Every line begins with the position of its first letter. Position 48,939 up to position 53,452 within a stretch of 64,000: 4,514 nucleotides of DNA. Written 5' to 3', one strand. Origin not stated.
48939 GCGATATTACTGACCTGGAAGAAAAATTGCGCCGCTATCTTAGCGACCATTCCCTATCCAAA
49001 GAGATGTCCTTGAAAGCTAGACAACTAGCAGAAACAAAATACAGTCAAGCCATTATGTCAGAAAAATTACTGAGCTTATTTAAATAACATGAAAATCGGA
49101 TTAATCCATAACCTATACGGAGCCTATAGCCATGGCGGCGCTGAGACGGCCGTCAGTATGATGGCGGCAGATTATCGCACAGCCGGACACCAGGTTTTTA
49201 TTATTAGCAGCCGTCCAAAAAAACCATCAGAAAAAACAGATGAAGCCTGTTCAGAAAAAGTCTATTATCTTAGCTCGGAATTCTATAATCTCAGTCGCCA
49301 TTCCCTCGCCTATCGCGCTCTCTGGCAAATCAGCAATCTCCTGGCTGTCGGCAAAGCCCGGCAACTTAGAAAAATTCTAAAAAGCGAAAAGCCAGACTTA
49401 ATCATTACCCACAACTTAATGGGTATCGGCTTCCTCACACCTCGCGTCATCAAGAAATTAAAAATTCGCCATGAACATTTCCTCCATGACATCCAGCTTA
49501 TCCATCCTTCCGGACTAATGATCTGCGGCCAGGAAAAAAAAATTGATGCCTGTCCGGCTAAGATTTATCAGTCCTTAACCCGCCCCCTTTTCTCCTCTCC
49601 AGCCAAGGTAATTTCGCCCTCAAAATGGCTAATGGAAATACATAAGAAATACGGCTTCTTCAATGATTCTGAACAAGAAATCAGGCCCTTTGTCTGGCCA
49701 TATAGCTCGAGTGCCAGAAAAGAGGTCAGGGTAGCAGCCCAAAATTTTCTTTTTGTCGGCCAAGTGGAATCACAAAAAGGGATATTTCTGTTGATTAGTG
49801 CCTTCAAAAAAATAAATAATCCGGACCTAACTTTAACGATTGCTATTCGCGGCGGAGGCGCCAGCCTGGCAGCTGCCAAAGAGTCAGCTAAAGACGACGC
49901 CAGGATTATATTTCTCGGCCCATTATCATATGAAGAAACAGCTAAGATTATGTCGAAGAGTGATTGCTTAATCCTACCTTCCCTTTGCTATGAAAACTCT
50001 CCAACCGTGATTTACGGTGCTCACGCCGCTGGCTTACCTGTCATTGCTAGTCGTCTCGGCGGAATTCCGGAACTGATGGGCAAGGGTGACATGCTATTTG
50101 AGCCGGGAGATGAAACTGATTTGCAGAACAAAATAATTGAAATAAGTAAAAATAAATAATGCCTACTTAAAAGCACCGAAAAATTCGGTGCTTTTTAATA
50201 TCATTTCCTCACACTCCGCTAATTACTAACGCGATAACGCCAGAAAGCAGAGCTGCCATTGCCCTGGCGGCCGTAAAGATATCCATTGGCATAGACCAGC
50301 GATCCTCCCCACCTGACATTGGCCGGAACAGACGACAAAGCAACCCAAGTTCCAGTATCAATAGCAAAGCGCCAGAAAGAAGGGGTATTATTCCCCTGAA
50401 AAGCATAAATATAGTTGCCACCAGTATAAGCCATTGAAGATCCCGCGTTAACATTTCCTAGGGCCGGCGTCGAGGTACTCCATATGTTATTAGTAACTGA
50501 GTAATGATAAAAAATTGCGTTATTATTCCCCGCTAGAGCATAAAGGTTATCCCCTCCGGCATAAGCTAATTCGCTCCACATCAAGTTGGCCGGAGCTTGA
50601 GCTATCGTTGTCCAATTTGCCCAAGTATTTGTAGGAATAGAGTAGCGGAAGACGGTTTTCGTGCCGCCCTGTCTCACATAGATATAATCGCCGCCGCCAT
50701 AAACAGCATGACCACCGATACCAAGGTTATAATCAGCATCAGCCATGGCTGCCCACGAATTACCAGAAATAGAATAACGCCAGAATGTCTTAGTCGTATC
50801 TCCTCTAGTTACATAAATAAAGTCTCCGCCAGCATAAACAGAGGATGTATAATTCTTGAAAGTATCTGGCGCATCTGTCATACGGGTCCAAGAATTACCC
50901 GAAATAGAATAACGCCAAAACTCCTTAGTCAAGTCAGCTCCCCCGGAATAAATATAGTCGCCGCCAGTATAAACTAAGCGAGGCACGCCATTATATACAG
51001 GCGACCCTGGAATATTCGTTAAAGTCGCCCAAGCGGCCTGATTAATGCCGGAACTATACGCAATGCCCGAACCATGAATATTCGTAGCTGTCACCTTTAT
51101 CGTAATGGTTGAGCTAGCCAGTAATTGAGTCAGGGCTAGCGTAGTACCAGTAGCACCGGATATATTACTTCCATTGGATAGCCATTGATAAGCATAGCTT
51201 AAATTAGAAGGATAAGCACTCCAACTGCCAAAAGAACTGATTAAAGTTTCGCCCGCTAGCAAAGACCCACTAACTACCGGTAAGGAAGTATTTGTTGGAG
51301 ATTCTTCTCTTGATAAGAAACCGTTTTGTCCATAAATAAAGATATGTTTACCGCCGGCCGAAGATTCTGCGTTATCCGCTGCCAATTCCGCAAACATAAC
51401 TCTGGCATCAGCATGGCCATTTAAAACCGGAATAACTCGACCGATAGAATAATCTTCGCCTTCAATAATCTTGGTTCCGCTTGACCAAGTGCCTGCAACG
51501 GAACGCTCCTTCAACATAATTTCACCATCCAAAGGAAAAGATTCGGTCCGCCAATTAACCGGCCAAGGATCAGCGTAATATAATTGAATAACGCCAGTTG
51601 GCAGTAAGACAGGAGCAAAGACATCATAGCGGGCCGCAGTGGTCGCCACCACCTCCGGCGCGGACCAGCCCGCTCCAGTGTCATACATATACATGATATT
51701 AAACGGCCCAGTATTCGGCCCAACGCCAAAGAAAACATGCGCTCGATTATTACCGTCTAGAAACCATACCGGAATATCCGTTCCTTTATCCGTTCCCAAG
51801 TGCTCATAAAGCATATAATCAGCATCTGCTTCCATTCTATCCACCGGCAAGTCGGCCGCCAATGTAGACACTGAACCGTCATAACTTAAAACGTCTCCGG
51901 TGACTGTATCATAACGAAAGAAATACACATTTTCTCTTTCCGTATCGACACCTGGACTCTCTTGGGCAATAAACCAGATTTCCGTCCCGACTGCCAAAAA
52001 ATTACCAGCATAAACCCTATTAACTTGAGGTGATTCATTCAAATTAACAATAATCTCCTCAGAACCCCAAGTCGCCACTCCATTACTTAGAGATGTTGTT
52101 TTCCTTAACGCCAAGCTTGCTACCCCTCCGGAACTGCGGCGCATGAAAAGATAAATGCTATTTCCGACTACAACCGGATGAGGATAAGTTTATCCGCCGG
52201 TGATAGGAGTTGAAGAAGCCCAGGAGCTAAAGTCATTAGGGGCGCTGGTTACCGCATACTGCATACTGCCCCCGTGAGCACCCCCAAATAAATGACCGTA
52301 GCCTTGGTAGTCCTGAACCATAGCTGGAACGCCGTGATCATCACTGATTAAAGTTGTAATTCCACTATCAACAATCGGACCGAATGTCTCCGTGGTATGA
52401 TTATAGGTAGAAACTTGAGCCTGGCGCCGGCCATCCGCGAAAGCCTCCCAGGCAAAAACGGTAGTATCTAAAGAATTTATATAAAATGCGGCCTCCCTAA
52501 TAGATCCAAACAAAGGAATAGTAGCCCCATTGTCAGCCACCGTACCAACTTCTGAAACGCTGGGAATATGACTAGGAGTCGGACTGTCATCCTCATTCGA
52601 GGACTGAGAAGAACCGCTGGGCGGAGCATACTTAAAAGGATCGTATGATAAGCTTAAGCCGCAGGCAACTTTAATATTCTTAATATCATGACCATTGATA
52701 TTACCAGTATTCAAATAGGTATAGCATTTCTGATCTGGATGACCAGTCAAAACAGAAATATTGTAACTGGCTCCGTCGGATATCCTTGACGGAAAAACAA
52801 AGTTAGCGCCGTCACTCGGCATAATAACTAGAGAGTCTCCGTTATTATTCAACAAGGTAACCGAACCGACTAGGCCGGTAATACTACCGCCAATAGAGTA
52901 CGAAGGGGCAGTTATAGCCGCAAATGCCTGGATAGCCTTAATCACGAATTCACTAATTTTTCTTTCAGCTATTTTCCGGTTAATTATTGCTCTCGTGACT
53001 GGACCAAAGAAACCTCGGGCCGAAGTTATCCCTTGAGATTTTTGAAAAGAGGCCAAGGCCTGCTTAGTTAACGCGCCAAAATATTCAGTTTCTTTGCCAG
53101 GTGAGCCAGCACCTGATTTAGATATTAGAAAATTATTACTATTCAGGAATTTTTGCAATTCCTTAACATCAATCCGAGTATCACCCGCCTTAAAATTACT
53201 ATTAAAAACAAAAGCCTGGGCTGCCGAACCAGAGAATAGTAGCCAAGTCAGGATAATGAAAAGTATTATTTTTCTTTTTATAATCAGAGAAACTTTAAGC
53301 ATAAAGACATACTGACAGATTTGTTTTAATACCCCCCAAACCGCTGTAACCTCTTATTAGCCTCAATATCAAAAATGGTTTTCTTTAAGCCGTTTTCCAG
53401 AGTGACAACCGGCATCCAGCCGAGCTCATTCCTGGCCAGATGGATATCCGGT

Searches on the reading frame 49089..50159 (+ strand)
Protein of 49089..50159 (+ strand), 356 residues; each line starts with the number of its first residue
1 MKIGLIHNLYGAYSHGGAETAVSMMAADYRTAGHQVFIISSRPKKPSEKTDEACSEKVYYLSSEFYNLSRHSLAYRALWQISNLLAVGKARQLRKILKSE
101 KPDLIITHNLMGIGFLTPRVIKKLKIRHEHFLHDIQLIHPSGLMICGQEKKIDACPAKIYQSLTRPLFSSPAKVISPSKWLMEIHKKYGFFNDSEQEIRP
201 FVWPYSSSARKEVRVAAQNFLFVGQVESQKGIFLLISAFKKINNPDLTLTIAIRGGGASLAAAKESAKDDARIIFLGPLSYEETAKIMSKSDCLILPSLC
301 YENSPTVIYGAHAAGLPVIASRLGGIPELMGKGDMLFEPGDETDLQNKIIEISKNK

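Call 29: search_protein_families(library=pfam, proteins=[window:49089-50159:+], max_evalue=0.001)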
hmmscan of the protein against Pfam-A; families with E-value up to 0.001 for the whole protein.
window:49089-50159:+ (356 aa): 5 families
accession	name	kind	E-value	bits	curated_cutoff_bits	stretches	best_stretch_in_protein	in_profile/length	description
PF13692.12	Glyco_trans_1_4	-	5e-24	85.6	27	1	218-354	2-141/142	Glycosyl transferases group 1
PF00534.26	Glycos_transf_1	-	1.4e-22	80.5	26.4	1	220-355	18-158/172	Glycosyl transferases group 1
PF13439.12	Glyco_transf_4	-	7.4e-13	49.3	28.5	1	16-190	2-154/170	Glycosyltransferase Family 4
PF13579.12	Glyco_trans_4_4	-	1.2e-10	42.3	29.7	1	16-189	1-146/158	Glycosyl transferase 4-like domain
PF13477.12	Glyco_trans_4_2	-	0.00028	21.5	23.4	0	15-120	6-93/139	Glycosyl transferase 4-like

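Call 51: search_protein_families(library=ncbifam, proteins=[window:49089-50159:+], max_evalue=0.00001)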
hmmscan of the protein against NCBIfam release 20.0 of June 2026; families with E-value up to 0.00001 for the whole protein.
window:49089-50159:+ (356 aa): 13 families
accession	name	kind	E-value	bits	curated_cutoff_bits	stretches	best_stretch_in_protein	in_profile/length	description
NF047684.1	TeichurnBiosyTuaC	equivalog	1.1e-16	60.8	550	1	220-354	222-353/391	teichuronic acid biosynthesis protein TuaC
TIGR03088.1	stp2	hypoth_equivalog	1.8e-13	50.3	409.05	1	220-350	197-333/374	TIGR03088 family PEP-CTERM/XrtA system glycosyltransferase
TIGR04063.1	stp3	hypoth_equivalog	2.6e-10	39.7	442.05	1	222-355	218-360/397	TIGR04063 family PEP-CTERM/XrtA system glycosyltransferase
TIGR04157.1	glyco_rSAM_CFB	subfamily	3.9e-10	39.3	400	1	217-333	227-342/406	TIGR04157 family glycosyltransferase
TIGR02149.1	glgA_Coryne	subfamily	2.7e-09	36.6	302.4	1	211-334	196-326/391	glycogen synthase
TIGR04348.1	TIGR04348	equivalog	2.7e-09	36.5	300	1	207-349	125-271/310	selenoneine biosynthesis selenosugar synthase SenB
NF046085.1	XrtY_assoc_Gly1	equivalog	1.3e-08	34.2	400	1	213-334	205-327/387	XrtY-associated glycosyltransferase XYAG1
NF012028.0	PRK15484.1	subfamily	2.2e-08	33.6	618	1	170-333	139-319/380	lipopolysaccharide N-acetylglucosaminyltransferase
NF041876.1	EPS_EpsE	equivalog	2.4e-08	33.6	400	1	221-355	218-361/389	exopolysaccharide biosynthesis GT4 family glycosyltransferase EpsE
NF038298.1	EPS_HpsO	equivalog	2.7e-08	33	575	1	211-354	193-351/388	hormogonium polysaccharide biosynthesis glycosyltransferase HpsO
TIGR03999.1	thiol_BshA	equivalog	4.4e-08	32.4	273.7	1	230-355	212-338/375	N-acetyl-alpha-D-glucosaminyl L-malate synthase BshA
TIGR03449.1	mycothiol_MshA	equivalog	7.4e-08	31.7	462.5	1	210-332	213-344/406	D-inositol-3-phosphate glycosyltransferase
TIGR04047.1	MSMEG_0565_glyc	hypoth_equivalog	1.9e-06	27.2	259.85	1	216-345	192-331/373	MSMEG_0565 family glycosyltransferase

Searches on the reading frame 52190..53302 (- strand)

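Call 29: search_protein_families(library=pfam, proteins=[window:52190-53302:-], max_evalue=0.001)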
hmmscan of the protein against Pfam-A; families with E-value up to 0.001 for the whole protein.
window:52190-53302:- (370 aa): 2 families
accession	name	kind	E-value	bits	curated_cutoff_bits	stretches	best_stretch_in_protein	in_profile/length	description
PF01471.23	PG_binding_1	-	1.8e-08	34.9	23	1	45-106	4-56/57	Putative peptidoglycan binding domain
PF15892.11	BNR_4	-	2.8e-06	27.3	27.3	1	287-368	5-85/272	BNR repeat-containing family member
